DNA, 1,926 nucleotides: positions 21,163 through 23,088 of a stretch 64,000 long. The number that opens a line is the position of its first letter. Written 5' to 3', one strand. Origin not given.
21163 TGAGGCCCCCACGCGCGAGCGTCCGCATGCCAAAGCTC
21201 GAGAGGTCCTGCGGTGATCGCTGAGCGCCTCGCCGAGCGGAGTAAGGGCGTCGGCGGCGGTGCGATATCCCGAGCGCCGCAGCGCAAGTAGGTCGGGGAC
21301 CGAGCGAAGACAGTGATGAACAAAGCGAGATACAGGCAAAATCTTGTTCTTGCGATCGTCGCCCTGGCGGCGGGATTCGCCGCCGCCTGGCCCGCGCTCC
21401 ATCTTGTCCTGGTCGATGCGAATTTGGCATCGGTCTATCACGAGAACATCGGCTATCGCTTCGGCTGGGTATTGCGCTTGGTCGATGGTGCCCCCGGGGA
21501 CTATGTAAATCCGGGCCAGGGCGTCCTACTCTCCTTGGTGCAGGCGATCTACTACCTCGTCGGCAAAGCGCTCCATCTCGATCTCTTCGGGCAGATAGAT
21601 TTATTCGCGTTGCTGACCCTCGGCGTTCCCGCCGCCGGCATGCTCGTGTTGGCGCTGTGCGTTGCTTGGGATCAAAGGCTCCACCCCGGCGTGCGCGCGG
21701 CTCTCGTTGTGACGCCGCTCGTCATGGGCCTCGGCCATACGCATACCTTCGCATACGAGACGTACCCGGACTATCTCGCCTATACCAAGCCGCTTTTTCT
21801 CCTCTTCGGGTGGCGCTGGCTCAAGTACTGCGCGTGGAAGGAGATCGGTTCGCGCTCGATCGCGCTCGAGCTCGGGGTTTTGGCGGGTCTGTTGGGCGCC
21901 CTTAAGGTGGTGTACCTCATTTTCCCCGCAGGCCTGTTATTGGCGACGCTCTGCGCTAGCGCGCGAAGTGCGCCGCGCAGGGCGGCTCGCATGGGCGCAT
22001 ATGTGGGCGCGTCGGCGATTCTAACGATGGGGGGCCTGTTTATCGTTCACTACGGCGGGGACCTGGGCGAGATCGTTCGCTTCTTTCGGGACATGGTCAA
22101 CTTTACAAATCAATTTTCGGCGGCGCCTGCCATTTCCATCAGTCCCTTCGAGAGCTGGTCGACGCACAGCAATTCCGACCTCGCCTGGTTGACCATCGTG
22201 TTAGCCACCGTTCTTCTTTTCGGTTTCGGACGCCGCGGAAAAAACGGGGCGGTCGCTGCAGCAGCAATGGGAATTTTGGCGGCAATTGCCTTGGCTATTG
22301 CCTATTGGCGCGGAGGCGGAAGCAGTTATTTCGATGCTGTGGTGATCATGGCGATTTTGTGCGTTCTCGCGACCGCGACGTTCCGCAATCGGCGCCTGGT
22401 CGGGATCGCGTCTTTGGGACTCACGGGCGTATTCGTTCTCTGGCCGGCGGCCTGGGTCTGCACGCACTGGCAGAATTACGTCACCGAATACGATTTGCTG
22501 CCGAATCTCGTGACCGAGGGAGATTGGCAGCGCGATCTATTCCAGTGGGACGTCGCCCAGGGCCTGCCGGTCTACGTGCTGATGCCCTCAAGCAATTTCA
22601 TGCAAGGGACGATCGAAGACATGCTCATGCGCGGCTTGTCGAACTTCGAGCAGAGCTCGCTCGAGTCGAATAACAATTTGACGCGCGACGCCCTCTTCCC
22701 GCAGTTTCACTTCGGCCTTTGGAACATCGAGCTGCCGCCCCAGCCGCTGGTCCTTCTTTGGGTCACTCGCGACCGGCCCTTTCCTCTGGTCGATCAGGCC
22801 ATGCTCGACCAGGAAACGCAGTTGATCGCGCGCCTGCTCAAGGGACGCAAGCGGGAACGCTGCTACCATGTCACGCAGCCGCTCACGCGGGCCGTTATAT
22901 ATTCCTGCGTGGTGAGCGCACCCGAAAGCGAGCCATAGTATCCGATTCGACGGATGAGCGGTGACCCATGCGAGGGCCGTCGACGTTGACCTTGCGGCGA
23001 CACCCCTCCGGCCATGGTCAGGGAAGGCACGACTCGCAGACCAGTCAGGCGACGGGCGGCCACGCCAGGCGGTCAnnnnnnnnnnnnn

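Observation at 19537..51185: Six-member membrane-protein paralog family sharing an Arg-rich loop motif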

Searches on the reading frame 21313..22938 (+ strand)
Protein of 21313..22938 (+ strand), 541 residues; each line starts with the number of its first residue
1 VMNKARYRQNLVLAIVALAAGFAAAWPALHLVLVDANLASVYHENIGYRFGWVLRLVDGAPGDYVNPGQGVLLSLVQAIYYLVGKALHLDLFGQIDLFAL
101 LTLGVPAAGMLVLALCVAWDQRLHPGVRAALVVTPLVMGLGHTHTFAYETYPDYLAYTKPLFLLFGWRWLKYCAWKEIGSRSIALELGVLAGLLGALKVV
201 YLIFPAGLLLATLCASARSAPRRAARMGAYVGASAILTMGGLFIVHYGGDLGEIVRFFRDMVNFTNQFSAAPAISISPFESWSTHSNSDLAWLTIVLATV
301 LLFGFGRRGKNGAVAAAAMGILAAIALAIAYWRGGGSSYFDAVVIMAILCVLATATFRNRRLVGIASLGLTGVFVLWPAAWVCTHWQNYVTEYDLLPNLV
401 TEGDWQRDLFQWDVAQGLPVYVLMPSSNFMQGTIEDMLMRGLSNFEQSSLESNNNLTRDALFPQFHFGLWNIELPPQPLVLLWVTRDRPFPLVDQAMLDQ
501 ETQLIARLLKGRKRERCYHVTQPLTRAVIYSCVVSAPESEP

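Call 5: search_protein_families(library=pfam, proteins=[window:21313-22938:+], max_evalue=1)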
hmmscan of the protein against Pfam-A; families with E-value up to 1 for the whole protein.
window:21313-22938:+ (541 aa): 0 families
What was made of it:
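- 21313..22938 (+): Member of a second GT-C_A-fold family with no detectable sequence relationship to the six. It lies directly downstream of A. No Pfam match (call 5).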

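Call 11: search_protein_families(library=ncbifam, proteins=[window:21313-22938:+], max_evalue=1)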
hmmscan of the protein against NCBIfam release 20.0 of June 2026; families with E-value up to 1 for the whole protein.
window:21313-22938:+ (541 aa): 0 families

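Call 50: find_homologous_proteins(query=window:21313-22938:+)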
Query window:21313-22938:+ (541 aa): 15 proteins with E <= 0.001 among 8000 candidates.
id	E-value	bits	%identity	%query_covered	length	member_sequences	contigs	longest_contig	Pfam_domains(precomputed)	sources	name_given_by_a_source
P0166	0.0e+0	1120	90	100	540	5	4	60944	-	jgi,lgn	-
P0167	0.0e+0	1046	85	100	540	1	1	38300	-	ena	-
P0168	1.6e-196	672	58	98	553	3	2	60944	-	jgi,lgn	-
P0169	2.6e-187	642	56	95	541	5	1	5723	-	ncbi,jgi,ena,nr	ncbi:MAG TPA: hypothetical protein VJ487_17925 [Alphaproteobacteria bacterium]|nr:hypothetical prote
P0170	1.7e-186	639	56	95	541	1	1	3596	-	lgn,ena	-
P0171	3.5e-185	635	55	98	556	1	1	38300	-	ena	-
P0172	5.8e-177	607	53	99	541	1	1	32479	-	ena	-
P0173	8.4e-173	594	52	99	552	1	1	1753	-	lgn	-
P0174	3.8e-159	549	51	98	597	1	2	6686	-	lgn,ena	-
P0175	3.3e-136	473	44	99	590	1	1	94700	-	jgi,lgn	-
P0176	5.7e-135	469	44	98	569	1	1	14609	-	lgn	-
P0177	9.8e-132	458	44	97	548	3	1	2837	-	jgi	jgi:hypothetical protein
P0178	7.7e-127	442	45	99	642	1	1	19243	-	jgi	jgi:hypothetical protein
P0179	1.1e-126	442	43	98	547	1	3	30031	-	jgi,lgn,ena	-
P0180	1.7e-126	441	45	98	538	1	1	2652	-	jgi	jgi:hypothetical protein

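Call 58: predict_structure(alignment_id=A4)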
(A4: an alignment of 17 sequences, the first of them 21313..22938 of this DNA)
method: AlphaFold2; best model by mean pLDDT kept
length: 541 residues; sequences in the alignment: 17
mean_pLDDT: 81.4   pTM: 0.84
mean pLDDT of the five models: 81.4, 79.8, 75.5, 73.7, 59.3
residues with pLDDT >= 90: 186; 70-90: 245; 50-70: 86; < 50: 24
segments of 3 or more residues with pLDDT < 50: 145-153, 392-394, 426-430, 489-492
pLDDT, mean of each block of 10 residues (from residue 1): 73 87 78 71 68 88 76 91 93 85 86 92 92 86 52 65 96 92 97 93 94 89 94 97 91 87 66 61 62 88 80 90 89 72 91 92 92 89 72 53 74 92 59 73 70 87 85 87 67 63 83 89 74 84 39
secondary structure, 60 per line:
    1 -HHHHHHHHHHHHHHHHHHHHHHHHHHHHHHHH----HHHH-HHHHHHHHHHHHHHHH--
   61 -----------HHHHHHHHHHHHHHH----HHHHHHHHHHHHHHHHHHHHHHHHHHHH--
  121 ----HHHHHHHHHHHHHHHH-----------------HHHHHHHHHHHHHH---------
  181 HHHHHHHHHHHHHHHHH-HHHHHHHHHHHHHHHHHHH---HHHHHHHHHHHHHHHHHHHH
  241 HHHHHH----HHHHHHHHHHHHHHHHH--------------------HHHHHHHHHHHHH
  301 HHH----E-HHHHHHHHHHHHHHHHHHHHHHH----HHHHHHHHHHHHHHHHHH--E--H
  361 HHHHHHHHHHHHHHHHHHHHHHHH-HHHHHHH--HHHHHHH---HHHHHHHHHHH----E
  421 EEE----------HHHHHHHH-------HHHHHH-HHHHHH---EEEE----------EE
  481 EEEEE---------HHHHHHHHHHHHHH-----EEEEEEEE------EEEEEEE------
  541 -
elements in order: H2-33 H38-41 H43-58 H72-86 H91-118 H125-140 H158-171 H181-197 H199-217 H221-246 H251-267 H288-303 H310-332 H337-354 H360-384 H386-392 H395-401 H405-415 E420-423 H434-441 H449-454 H456-461 E465-468 E479-485 H495-508 E514-521 E528-534
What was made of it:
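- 21313..22938 (+): AF2 pLDDT 81 (call 58).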
